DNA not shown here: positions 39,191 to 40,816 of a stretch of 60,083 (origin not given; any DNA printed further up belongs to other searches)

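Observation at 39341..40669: Orphan ThsA-like SIR2 NADase gene with a novel C-terminal domain: candidate single-gene anti-phage system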

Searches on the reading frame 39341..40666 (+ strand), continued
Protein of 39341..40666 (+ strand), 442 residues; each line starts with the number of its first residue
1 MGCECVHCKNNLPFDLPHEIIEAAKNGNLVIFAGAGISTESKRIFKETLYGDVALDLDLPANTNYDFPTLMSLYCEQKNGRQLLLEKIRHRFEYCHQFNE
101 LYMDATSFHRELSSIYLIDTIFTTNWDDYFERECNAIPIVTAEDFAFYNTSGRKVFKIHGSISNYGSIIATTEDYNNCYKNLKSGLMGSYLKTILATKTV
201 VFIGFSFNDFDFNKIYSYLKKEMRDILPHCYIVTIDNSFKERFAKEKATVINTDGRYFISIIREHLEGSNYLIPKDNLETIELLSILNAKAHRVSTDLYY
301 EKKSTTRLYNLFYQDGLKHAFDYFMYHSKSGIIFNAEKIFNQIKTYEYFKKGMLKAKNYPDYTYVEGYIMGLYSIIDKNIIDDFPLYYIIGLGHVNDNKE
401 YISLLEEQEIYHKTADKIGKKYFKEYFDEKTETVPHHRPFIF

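Call 52: find_encoding_contigs(protein=P0015, flank=8000, max_places=3)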
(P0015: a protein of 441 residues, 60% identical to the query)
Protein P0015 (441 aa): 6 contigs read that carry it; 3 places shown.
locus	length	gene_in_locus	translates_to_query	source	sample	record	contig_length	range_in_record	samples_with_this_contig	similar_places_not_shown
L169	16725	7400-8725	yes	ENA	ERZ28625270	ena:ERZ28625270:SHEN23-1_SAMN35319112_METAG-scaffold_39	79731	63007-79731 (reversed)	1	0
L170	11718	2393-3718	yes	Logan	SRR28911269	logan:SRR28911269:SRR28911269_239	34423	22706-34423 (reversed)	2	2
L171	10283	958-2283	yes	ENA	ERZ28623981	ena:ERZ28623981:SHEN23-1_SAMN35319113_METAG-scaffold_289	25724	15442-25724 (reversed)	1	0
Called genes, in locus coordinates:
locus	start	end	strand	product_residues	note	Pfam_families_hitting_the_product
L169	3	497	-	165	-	?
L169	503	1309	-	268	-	PF00218:IGPS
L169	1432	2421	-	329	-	PF02885:Glycos_trans_3N, PF00591:Glycos_transf_3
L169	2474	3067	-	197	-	PF00117:GATase, PF07722:Peptidase_C26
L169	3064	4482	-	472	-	PF04715:, PF00425:Chorismate_bind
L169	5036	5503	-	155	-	PF03061:4HBT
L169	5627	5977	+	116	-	PF03960:ArsC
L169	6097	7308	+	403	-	PF05559:DUF763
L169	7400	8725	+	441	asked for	PF13289:SIR2_2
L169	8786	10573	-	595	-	PF02771:Acyl-CoA_dh_N, PF02770:Acyl-CoA_dh_M, PF00441:Acyl-CoA_dh_1, PF08028:Acyl-CoA_dh_2 (weak), PF22924:ACOX_C_alpha1 (weak), PF21263:Acyl-CoA-dh_C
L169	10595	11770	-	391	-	PF00108:Thiolase_N, PF02803:Thiolase_C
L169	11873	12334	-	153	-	PF01797:Y1_Tnp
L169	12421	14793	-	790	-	PF02737:3HCDH_N, PF00725:3HCDH, PF00378:ECH_1, PF16113:ECH_2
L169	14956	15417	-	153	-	PF22381:Staph_reg_Sar_Rot, PF01047:MarR, PF13463:HTH_27 (weak)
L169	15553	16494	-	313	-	PF00005:ABC_tran, PF02463:SMC_N (weak), PF13304:AAA_21 (faint)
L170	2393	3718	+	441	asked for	PF13289:SIR2_2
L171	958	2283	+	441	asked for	PF13289:SIR2_2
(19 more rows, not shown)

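Call 53: find_encoding_contigs(protein=P0012, flank=8000, max_places=3)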
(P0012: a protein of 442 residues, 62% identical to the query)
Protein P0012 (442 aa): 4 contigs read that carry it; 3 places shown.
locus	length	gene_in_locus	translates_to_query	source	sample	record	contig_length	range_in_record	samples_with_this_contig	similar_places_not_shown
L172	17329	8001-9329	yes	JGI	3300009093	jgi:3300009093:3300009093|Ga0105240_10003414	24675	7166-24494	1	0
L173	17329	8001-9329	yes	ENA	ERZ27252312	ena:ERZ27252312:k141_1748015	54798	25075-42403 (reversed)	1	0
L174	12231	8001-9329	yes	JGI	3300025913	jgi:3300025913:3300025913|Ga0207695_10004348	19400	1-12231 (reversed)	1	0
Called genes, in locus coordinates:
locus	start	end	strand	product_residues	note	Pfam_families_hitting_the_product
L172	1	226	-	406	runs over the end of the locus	PF03432:Relaxase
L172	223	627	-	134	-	PF19514:MobC_2, PF05713:MobC (faint)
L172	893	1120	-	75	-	-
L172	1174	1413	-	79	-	-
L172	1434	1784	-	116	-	PF12728:HTH_17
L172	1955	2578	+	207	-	-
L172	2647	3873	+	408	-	PF13091:PLDc_2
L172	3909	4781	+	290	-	PF05168:HEPN (weak)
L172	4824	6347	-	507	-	-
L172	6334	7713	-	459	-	PF13676:TIR_2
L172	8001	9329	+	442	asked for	PF13289:SIR2_2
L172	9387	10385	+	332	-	-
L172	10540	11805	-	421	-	PF17293:Arm-DNA-bind_5, PF13102:Phage_int_SAM_5, PF00589:Phage_integrase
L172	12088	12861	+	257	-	-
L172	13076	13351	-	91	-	-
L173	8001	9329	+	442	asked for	PF13289:SIR2_2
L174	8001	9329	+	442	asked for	PF13289:SIR2_2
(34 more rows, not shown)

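Call 54: search_protein_families(library=padloc, alignment_id=A3, max_evalue=0.00001)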
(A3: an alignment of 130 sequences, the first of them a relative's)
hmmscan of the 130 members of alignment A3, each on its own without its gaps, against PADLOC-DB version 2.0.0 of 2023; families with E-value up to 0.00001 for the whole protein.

A. member 1, L001:9069-9605:+ (179 aa): 0 families

B. families by the number of members that match (of 130 scanned): 158 families (the first 25 are shown)
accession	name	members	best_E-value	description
PDLC04135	mad3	3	5.4e-29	mads_3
PDLC04140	mad8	3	4.4e-15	mads_8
PDLC02980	AriA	2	8.7e-13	-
PDLC03751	RT_UG14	1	1.3e-216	DRT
PDLC03659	mREase_IV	1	1.6e-213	Type IV methyl-directed restriction enzyme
PDLC04150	HEC-05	1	2.6e-211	-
PDLC04151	HEC-05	1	1.3e-202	-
PDLC04962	PDC-S22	1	1e-134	-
PDLC04152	HEC-05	1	1.1e-95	-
PDLC03658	mREase_IV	1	8.2e-92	Type IV methyl-directed restriction enzyme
PDLC03012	ShosT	1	1.6e-77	-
PDLC03748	Drt6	1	2.1e-72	DRT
PDLC02177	Drt4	1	4.3e-64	-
PDLC02179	Drt4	1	6.4e-59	-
PDLC03744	AbiP2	1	1.3e-57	DRT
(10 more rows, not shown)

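Call 58: search_protein_families(library=padloc, alignment_id=A5, max_evalue=0.00001)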
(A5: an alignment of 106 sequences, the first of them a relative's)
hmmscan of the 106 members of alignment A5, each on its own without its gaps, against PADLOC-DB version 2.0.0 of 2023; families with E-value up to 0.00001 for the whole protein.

A. member 1, L001:20-2299:- (760 aa): 0 families

B. families by the number of members that match (of 106 scanned): 24 families
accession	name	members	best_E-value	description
PDLC04140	mad8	2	1.3e-17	mads_8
PDLC04647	PDC-M43B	2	9e-09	-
PDLC03040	REase_I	1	1.9e-255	Type I restriction enzyme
PDLC03044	REase_I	1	4e-60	Type I restriction enzyme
PDLC03041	REase_I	1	4e-59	Type I restriction enzyme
PDLC03048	REase_I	1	9.4e-49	Type I restriction enzyme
PDLC04899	PDC-S07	1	3.2e-44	-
PDLC04135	mad3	1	4.2e-28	mads_3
PDLC03046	REase_I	1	4.2e-21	Type I restriction enzyme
PDLC03045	REase_I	1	1.5e-16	Type I restriction enzyme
PDLC02903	pVip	1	3.8e-16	Viperins not associated with kinases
PDLC02630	DrmD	1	8e-16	DrmD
PDLC02904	pVip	1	1.2e-14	Viperins associated with kinases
PDLC04934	PDC-S15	1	1.2e-09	-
PDLC02980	AriA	1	9.5e-08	-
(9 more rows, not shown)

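Call 73: search_protein_families(library=phrogs, proteins=[window:39341-40666:+, L083:2681-3103:+, L083:879-1301:+], max_evalue=0.001)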
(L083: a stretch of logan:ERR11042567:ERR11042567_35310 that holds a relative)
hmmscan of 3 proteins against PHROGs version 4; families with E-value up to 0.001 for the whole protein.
window:39341-40666:+ (442 aa): 1 family
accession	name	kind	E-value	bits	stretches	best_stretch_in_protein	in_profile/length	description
phrog_2695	-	unknown function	3.3e-15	57.1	1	91-250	107-275/531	-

L083:2681-3103:+ (141 aa): 0 families

L083:879-1301:+ (141 aa): 1 family
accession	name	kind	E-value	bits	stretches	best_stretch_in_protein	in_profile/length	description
phrog_13416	-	unknown function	5e-09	36.9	1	16-140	141-259/260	-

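Call 80: search_solved_structures(query=A1, max_evalue=0.001, show_alignments=4)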
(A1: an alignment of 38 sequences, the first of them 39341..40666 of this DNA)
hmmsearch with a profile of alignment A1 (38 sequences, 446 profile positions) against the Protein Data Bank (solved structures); distinct sequences matched with E-value up to 0.001: 14.
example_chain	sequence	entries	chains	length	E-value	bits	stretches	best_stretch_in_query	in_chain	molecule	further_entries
6lhx_A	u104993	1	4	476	1.4e-15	60.5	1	24-286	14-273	ThsA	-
7uxt_B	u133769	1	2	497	8.4e-15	58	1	20-228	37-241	USG protein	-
8bto_A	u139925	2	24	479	2.2e-14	56.6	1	24-286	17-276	NAD(+) hydrolase ThsA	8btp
8wc0_A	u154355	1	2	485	2.9e-14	56.2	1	26-224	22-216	NAD(+) hydrolase ThsA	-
8wkt_A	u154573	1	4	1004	5.4e-14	55.3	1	20-242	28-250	SIR2-like domain-containing protein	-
8k98_C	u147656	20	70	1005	5.4e-14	55.3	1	20-242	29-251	a protein | SIR2-like domain-containing protein | SIR2 family protein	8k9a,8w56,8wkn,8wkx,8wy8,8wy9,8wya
8zsf_D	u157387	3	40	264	1.7e-13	53.7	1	23-237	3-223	Sir2 family NAD-dependent protein deacetylase | KomC, SIR2 domain protein, NADase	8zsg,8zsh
8wks_A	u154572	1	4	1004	2e-12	50.2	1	20-242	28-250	SIR2-like domain-containing protein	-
8wyb_A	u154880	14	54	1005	2e-12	50.2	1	20-242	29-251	SIR2-like domain-containing protein | DSR2 H171A | DSR2(H171A)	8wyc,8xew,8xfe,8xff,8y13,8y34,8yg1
9xvc_H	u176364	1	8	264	5.9e-12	48.6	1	23-237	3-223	KomC(H146N), a SIR2-domain NADase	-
8zsi_E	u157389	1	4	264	8.1e-12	48.2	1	23-237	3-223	Sir2 family NAD-dependent protein deacetylase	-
8wfn_A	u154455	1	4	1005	2.8e-11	46.4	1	20-242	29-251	SIR2-like domain-containing protein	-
9v0g_E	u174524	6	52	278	3.3e-08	36.3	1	28-222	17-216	NAD-dependent protein deacetylase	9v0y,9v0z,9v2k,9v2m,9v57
9v12_i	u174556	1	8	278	2.7e-05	26.7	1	28-222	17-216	NAD-dependent protein deacetylase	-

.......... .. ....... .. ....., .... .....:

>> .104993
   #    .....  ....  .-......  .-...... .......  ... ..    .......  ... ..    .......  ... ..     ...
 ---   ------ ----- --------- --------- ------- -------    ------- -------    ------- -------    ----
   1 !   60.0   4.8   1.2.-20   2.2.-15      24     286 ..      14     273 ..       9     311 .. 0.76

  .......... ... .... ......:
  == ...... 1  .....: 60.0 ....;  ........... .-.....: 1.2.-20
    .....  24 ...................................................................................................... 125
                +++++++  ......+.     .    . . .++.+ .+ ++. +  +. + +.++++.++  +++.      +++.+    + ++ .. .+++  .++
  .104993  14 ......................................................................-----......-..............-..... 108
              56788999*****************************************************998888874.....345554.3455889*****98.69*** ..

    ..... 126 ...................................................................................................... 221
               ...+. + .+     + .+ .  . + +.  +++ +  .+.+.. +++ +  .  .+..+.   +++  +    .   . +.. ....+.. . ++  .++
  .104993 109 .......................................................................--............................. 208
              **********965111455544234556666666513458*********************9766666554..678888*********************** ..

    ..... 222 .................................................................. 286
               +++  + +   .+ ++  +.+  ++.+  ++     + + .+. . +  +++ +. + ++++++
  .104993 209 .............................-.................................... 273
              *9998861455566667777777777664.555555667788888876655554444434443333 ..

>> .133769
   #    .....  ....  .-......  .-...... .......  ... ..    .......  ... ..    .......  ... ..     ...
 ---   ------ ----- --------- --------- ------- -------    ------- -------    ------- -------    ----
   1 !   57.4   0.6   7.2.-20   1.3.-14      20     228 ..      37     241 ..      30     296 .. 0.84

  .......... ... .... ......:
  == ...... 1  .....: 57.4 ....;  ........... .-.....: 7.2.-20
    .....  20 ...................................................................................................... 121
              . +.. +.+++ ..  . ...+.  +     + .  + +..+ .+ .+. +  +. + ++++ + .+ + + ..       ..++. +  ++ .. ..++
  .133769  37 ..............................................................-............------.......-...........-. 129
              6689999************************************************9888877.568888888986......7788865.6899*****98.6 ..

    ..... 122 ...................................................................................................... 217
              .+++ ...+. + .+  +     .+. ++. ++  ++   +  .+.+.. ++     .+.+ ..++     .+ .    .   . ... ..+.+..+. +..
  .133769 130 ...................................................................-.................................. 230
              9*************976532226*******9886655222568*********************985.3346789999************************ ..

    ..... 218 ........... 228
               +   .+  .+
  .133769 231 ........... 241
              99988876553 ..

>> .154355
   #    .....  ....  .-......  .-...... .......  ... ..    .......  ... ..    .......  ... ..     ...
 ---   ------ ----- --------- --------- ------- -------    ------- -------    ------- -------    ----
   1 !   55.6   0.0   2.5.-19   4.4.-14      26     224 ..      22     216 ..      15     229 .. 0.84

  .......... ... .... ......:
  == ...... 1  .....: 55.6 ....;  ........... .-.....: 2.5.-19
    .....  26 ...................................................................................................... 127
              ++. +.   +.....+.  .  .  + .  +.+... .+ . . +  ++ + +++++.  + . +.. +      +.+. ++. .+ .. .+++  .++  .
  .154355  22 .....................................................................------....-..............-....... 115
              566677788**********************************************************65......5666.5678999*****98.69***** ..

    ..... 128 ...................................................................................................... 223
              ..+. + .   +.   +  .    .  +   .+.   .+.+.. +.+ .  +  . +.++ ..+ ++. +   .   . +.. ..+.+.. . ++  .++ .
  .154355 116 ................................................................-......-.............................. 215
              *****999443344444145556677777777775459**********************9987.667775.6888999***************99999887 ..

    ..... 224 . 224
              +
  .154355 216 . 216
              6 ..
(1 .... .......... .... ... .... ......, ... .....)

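Call 89: find_related_loci(query=A1, collection=viral_contigs, flank=8000)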
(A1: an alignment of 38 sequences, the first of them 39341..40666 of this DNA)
Query A1 (442 aa) in viral_contigs; peptide patterns used: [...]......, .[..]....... (x = any residue, [..] = any of these).
181 stretches matched a pattern; 5 encode a relative of the query (tblastn E <= 1e-3); 5 distinct loci.
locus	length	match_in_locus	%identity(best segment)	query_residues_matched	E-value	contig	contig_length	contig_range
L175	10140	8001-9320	43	3-441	3e-118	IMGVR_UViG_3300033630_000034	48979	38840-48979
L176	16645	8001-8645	26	20-242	2e-12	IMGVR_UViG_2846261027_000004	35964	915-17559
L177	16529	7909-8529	25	20-236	9e-13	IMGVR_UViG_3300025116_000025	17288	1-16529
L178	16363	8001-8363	29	114-234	2e-11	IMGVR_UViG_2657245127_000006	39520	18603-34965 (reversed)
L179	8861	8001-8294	31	118-215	5e-9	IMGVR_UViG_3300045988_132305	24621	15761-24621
